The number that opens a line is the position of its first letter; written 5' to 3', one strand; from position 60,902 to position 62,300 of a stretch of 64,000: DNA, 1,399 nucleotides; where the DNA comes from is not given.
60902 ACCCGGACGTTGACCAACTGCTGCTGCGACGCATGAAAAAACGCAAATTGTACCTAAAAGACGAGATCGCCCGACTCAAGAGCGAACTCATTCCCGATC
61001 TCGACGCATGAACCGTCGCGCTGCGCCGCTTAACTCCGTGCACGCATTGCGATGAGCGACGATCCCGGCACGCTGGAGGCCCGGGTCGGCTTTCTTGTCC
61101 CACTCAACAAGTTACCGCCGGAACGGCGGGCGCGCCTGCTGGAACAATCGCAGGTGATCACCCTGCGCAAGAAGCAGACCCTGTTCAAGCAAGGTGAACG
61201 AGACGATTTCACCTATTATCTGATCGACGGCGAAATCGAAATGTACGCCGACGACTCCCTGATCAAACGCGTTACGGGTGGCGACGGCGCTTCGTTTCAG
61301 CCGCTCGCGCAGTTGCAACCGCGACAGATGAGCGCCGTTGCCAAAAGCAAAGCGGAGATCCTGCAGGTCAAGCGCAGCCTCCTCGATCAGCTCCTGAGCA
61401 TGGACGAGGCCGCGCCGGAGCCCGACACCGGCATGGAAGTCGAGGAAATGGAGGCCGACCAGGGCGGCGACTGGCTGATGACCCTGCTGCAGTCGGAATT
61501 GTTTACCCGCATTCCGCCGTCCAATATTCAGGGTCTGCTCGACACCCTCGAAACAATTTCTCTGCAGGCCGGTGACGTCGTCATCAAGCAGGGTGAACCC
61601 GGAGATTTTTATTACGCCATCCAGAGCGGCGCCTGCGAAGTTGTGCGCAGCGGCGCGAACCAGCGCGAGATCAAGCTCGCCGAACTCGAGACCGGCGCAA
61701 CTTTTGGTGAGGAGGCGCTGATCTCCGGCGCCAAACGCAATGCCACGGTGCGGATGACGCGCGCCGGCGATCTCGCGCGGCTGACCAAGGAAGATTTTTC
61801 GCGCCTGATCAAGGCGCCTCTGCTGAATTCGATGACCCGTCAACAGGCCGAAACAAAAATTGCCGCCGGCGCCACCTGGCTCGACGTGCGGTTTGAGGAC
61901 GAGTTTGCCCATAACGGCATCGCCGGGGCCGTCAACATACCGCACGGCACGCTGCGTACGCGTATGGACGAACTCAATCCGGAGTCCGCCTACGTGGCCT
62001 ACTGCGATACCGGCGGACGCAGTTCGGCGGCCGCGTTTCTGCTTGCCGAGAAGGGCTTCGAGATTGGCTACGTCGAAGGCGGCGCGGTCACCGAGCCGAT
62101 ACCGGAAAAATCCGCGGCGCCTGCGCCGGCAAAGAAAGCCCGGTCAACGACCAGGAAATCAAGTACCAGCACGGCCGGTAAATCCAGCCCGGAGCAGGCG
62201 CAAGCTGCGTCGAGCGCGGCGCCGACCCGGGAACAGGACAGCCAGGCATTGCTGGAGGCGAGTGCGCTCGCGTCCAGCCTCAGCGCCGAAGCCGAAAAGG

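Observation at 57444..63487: Candidate new system: divergent pair of giant cNMP-cNMP-rhodanese-rod paralogs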

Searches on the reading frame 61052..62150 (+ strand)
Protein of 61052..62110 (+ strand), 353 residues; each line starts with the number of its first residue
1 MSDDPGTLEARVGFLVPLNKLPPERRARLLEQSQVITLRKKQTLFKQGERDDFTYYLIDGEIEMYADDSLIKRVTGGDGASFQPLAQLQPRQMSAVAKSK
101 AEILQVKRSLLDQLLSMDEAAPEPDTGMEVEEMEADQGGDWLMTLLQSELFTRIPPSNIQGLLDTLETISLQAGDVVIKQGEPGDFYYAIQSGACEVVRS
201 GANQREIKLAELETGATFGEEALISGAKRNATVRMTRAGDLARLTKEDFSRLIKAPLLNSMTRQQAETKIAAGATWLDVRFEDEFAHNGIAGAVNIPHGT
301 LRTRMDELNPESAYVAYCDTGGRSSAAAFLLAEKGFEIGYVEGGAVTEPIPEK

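Call 6: search_solved_structures(query=window:61052-62150:+, max_evalue=0.01, show_alignments=2)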
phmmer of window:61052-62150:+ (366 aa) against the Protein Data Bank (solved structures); distinct sequences matched with E-value up to 0.01: 174 (the best 60 are shown).
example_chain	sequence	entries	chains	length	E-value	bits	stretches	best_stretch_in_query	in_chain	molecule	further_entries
5dyk_A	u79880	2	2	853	4.7e-22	81.8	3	137-254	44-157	CGMP-dependent protein kinase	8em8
5ezr_A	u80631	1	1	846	9.2e-22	80.9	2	157-254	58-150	cGMP-dependent protein kinase, putative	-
4rz7_A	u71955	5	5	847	9.3e-22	80.9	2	157-254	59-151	cGMP-dependent protein kinase, putative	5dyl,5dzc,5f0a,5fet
9p74_A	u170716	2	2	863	1e-21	80.8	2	157-254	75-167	cGMP-dependent protein kinase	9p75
3of1_A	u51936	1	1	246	1.3e-17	67.3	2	161-254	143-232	cAMP-dependent protein kinase regulatory subunit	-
1ne4_A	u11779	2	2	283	2.4e-17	66.4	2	147-259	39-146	cAMP-dependent protein kinase type I-alpha regulatory chain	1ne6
1rgs_A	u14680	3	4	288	2.5e-17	66.3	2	147-259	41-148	CAMP DEPENDENT PROTEIN KINASE | cAMP-dependent protein kinase type I-alpha regulatory chain | cAMP-dependent protein kinase type I-alpha regulatory subunit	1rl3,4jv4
5j3u_A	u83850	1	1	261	2.7e-17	66.2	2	143-256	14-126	Protein Kinase A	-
5jr7_B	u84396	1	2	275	3.3e-17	65.9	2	147-259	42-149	cAMP-dependent protein kinase type I-alpha regulatory subunit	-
2qcs_B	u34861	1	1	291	6.5e-17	65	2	147-259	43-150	cAMP-dependent protein kinase type I-alpha regulatory subunit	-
4x6r_B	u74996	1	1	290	6.5e-17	65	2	147-259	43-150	cAMP-dependent protein kinase type I-alpha regulatory subunit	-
4mx3_A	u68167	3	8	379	6.7e-17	64.9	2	147-259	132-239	cAMP-dependent protein kinase type I-alpha regulatory subunit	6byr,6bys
6no7_B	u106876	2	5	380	6.7e-17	64.9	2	147-259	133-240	cAMP-dependent protein kinase type I-alpha regulatory subunit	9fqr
4din_B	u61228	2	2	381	7.5e-17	64.7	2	163-253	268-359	cAMP-dependent protein kinase type I-beta regulatory subunit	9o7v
9edc_B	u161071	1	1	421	9.6e-17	64.4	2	147-259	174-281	cAMP-dependent protein kinase type I-alpha regulatory subunit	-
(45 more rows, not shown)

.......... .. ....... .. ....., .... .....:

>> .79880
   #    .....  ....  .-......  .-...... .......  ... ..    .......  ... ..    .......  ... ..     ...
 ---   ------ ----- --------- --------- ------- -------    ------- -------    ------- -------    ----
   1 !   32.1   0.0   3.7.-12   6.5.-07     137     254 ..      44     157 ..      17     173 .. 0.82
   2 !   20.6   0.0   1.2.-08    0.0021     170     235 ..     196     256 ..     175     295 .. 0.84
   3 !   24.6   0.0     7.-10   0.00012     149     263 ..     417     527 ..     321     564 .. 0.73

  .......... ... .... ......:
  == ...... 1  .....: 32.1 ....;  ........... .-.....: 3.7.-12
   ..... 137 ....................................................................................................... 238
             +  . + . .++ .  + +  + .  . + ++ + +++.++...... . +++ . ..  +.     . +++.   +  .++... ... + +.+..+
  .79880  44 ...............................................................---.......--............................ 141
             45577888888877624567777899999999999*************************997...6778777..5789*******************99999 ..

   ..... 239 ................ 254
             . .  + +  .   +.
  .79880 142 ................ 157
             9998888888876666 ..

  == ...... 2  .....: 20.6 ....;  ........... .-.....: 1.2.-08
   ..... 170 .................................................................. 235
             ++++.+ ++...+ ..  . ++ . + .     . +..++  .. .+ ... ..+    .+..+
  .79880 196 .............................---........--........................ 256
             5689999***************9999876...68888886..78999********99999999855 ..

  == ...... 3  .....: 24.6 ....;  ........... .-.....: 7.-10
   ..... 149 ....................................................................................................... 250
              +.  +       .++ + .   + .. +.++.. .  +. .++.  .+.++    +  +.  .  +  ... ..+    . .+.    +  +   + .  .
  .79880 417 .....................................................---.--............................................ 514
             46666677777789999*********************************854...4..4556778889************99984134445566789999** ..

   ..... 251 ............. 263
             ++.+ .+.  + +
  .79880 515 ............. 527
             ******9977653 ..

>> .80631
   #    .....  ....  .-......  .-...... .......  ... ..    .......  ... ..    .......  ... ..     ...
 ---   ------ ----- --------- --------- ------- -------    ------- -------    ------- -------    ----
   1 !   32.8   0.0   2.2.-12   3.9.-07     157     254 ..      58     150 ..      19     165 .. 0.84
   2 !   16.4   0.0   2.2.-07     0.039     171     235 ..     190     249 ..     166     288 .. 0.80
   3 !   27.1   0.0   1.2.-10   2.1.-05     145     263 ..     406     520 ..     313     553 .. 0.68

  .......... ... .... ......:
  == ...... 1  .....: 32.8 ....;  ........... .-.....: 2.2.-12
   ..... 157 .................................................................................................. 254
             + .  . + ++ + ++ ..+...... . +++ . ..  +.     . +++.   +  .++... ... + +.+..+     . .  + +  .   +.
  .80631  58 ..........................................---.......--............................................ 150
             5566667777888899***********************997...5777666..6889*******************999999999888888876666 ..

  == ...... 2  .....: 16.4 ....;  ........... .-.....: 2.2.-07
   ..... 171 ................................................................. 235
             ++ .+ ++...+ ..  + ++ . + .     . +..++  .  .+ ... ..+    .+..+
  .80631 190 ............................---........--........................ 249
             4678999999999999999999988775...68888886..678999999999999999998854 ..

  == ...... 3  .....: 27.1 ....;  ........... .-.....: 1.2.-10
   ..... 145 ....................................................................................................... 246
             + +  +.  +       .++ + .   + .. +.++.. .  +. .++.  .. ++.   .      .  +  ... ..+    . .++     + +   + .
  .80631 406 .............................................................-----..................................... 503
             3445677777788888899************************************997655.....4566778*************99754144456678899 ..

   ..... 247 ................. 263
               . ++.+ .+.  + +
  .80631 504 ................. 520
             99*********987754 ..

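Call 19: find_related_loci(query=A1, collection=genome_contigs, flank=10000)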
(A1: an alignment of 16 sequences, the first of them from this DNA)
Query A1 (355 aa) in genome_contigs; peptide patterns used: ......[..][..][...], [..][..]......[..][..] (x = any residue, [..] = any of these).
600 stretches matched a pattern (row limit reached: there are more); 560 encode a relative of the query (tblastn E <= 1e-3); the best 80 are kept; 78 distinct loci.
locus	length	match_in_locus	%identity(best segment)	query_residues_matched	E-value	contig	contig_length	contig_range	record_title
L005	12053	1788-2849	70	1-351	3e-171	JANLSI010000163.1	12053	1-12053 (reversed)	MAG: Pseudomonadota bacterium isolate OTE_25_metabat_390 OTE_25_k141_1452260, whole genome shotgun sequence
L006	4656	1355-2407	71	1-348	2e-175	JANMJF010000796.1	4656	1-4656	MAG: Pseudomonadota bacterium isolate OTE_64_metabat_465 OTE_64_k141_3988670, whole genome shotgun sequence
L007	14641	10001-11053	69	1-348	3e-167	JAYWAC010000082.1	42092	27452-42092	MAG: Pseudomonadota bacterium isolate GL92_UP_concoct_102 GL92_UP_concoct_102_81, whole genome shotgun sequence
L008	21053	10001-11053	65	1-350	7e-154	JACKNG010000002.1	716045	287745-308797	MAG: Gammaproteobacteria bacterium isolate HK-STAS-PROT-138 HK-STAS-PROT-138_2, whole genome shotgun sequence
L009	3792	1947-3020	63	1-355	4e-146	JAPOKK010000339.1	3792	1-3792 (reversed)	MAG: Pseudomonadota bacterium isolate bin88 k141_853309_length_3792_cov_9.0000, whole genome shotgun sequence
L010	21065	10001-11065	54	1-355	1e-127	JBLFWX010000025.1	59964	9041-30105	MAG: Gammaproteobacteria bacterium isolate 3300053785_120 Ga0535658_0000584, whole genome shotgun sequence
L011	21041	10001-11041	53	7-353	1e-124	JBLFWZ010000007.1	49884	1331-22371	MAG: Gammaproteobacteria bacterium isolate 3300053785_116 Ga0535658_0000902, whole genome shotgun sequence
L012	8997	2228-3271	53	1-348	1e-123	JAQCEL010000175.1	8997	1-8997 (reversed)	MAG: Proteobacteria bacterium isolate casp40-mb.114 NODE_18124_length_8997_cov_0.073500, whole genome shotgun sequence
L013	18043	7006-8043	57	1-348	4e-130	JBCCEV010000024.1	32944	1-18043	MAG: Pseudomonadota bacterium isolate P01_B01_bin.115 k141_3196154_length_32944_cov_11.0000, whole genome shotgun sequen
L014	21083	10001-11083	55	1-355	3e-122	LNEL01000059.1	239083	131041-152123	MAG: Gammaproteobacteria bacterium Ga0077536 Ga0077536_147.1, whole genome shotgun sequence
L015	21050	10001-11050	53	1-348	2e-121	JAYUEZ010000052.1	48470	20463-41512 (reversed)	MAG: Gammaproteobacteria bacterium isolate GFS_7618 GFS_7618_51, whole genome shotgun sequence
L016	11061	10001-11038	49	12-355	3e-106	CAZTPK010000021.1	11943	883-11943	MAG TPA_asm: uncultured Gammaproteobacteria bacterium isolate binchicken_co107_315 genome assembly, contig: NODE_12287_l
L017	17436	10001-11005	51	12-344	4e-106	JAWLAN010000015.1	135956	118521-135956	MAG: Gammaproteobacteria bacterium isolate BC2.53 BC2.53.fa-15, whole genome shotgun sequence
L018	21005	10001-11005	51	12-344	9e-105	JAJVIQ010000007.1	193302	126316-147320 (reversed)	MAG: Gammaproteobacteria bacterium isolate Bin_9R c_000000000341, whole genome shotgun sequence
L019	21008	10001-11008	47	15-349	3e-102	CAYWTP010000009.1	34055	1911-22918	MAG TPA_asm: uncultured Ectothiorhodospiraceae bacterium isolate SRP214966_co3_144 genome assembly, contig: NODE_1292_le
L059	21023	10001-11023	41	17-355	1e-79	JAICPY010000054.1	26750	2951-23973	MAG: Steroidobacter sp. isolate TY_HY_2_bin.4 k141_502637_length_26750_cov_16.2912, whole genome shotgun sequence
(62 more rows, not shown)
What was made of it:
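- Many host lineages are sulfur oxidisers: Thiohalomonadaceae, Thiogranum, Thiohalobacter, Sulfurifustaceae, Ectothiorhodospiraceae (call 19).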

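Call 48: search_protein_families(library=pfam, proteins=[L059:11192-11545:-], max_evalue=0.01)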
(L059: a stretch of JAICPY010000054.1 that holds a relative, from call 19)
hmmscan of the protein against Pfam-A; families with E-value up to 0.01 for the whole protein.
L059:11192-11545:- (118 aa): 1 family
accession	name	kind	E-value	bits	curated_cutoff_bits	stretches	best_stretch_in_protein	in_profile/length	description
PF07238.19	PilZ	-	1.1e-12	48.6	22.5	1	13-106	12-101/102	PilZ domain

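Call 57: search_protein_representatives(protein=window:61052-62110:+)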
Query: 353 residues. Proteins with E-value up to 0.001 (for the whole library): 26048; up to 1e-10: 5690; up to 1e-30: 1267. The best 150 are listed.
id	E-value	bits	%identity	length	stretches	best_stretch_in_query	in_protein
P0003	1.6e-181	619.2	80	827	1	1-353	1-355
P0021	8.9e-160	547.7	72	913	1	3-348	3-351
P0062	2.5e-151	519.9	68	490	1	5-352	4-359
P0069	5.4e-124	430.1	58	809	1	4-351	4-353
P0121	1.4e-122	425.4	33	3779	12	157-267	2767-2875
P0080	1.2e-119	415.8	57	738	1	7-348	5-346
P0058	1.4e-118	412.3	56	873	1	1-348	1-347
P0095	3.8e-114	397.7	56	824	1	8-348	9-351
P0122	1.0e-112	393.1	55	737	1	6-348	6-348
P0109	6.4e-112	390.4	51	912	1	1-347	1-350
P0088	1.4e-107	376.2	53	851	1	14-351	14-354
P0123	4.7e-105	367.8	50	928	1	13-350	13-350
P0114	1.3e-103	363.1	50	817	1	7-351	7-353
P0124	6.1e-98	344.5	49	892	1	14-347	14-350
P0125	1.5e-97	343.2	49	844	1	14-344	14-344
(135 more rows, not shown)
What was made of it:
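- Family size: 1,267 50%-identity clusters at E<=1e-30, with the module at residues 1-350 in nearly all top hits (call 57).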
